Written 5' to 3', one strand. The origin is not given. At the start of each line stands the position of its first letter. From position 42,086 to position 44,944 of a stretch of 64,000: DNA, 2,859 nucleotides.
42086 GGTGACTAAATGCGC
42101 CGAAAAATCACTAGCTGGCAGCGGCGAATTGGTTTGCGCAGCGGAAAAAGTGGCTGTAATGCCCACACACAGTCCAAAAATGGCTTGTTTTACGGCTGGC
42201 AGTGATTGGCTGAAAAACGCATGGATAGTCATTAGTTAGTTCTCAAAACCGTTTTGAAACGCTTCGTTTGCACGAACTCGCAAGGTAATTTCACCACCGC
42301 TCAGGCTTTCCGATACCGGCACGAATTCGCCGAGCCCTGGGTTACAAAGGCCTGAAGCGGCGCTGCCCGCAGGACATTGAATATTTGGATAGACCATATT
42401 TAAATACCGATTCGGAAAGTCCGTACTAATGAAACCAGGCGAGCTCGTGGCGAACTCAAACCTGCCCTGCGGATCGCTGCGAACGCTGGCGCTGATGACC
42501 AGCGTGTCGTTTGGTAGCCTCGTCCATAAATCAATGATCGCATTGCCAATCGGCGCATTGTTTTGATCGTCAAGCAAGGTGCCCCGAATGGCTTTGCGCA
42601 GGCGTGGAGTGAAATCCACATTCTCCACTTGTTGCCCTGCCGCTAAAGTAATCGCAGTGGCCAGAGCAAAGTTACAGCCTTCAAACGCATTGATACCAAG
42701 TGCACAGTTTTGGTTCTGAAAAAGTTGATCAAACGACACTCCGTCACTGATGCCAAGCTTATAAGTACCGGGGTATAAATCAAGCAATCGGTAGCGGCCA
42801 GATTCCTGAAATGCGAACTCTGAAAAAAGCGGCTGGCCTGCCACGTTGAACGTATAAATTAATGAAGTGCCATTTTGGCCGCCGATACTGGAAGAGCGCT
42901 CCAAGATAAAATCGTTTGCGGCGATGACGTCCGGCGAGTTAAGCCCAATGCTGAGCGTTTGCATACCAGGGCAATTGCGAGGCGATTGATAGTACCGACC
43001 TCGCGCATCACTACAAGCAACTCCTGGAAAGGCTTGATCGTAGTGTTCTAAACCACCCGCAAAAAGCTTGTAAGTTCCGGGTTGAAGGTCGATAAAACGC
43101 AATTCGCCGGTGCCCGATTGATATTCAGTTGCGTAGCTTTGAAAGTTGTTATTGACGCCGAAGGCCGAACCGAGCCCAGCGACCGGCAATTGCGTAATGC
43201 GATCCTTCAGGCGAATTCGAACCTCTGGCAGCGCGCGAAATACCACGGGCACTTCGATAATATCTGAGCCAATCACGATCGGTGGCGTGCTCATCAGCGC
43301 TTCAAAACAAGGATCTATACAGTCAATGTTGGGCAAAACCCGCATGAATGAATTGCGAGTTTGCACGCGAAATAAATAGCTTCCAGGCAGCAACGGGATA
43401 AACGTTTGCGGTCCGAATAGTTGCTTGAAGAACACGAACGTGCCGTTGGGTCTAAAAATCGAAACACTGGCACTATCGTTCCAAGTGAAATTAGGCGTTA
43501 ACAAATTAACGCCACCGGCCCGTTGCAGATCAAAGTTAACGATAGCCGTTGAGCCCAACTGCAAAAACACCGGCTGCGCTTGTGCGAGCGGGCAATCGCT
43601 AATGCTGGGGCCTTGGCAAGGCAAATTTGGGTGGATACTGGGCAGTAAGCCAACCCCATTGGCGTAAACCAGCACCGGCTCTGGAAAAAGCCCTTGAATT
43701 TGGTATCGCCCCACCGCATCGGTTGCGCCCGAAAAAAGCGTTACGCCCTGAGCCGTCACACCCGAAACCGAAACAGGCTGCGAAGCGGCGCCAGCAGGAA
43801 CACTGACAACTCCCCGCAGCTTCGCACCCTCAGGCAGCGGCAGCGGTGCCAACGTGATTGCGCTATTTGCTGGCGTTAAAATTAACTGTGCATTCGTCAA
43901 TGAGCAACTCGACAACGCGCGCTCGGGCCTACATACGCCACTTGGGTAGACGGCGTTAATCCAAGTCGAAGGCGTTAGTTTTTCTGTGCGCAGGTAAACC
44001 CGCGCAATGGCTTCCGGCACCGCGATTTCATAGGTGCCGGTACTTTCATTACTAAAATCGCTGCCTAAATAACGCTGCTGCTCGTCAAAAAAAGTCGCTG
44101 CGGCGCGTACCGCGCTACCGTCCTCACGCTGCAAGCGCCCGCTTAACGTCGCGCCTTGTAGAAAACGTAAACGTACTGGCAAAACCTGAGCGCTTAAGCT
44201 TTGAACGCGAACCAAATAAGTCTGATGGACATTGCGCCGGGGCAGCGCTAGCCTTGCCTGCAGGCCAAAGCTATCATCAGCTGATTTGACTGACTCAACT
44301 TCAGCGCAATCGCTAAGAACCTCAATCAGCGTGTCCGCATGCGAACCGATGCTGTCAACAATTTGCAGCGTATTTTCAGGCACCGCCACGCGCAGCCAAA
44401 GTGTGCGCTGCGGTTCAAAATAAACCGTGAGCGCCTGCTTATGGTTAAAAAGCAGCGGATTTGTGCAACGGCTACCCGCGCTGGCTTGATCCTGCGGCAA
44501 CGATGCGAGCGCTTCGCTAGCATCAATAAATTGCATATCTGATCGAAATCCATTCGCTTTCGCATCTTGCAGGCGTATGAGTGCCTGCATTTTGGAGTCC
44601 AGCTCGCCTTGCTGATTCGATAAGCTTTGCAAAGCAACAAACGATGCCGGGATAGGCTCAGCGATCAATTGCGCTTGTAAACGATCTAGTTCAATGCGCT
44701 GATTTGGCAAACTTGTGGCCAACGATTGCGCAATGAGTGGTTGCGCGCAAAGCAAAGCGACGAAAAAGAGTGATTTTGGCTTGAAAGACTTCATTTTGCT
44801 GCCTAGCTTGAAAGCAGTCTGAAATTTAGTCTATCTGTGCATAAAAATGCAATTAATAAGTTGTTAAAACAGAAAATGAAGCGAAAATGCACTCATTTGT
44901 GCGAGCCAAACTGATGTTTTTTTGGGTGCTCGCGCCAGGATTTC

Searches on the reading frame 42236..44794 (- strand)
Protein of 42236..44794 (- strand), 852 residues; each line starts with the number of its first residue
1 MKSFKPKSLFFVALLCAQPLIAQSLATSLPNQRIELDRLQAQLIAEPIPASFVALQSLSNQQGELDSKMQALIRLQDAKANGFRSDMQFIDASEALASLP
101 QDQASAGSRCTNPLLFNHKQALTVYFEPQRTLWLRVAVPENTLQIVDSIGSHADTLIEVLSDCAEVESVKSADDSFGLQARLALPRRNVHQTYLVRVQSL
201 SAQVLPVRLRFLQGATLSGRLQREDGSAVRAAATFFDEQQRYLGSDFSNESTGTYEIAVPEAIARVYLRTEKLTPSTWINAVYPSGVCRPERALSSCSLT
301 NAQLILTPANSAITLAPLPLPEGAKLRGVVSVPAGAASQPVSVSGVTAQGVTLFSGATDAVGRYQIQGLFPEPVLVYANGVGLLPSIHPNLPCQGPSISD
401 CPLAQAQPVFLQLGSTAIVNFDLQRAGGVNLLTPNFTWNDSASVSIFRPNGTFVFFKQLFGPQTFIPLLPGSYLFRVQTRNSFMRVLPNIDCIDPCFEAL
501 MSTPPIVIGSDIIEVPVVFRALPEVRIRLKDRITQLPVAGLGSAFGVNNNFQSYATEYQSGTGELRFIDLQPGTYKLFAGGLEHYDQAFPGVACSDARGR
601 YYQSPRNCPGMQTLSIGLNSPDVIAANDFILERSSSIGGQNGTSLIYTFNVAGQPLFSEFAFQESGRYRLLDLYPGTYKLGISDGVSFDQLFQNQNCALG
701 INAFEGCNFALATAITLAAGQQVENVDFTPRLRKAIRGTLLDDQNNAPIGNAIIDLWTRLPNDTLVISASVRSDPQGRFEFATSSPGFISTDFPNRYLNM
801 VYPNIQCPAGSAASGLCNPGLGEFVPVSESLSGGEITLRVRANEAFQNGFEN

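Call 76: search_protein_families(library=pfam, proteins=[window:42236-44794:-], max_evalue=5)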
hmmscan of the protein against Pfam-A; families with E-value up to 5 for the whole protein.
window:42236-44794:- (852 aa): 4 families
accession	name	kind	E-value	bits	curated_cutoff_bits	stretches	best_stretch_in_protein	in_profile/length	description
PF13620.12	CarboxypepD_reg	-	5.7e-13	49.5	32.3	3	326-407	2-65/82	Carboxypeptidase regulatory-like domain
PF17210.9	SdrD_B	-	0.00074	20.1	29.7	0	663-727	45-109/112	SdrD B-like domain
PF07495.19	Y_Y_Y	-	0.0067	16.7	26.6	1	464-481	31-48/65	Y_Y_Y domain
PF23623.1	GBD_IRG7_N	-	0.1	13.2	27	0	220-260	41-79/95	IRG7 N-terminal galactose binding domain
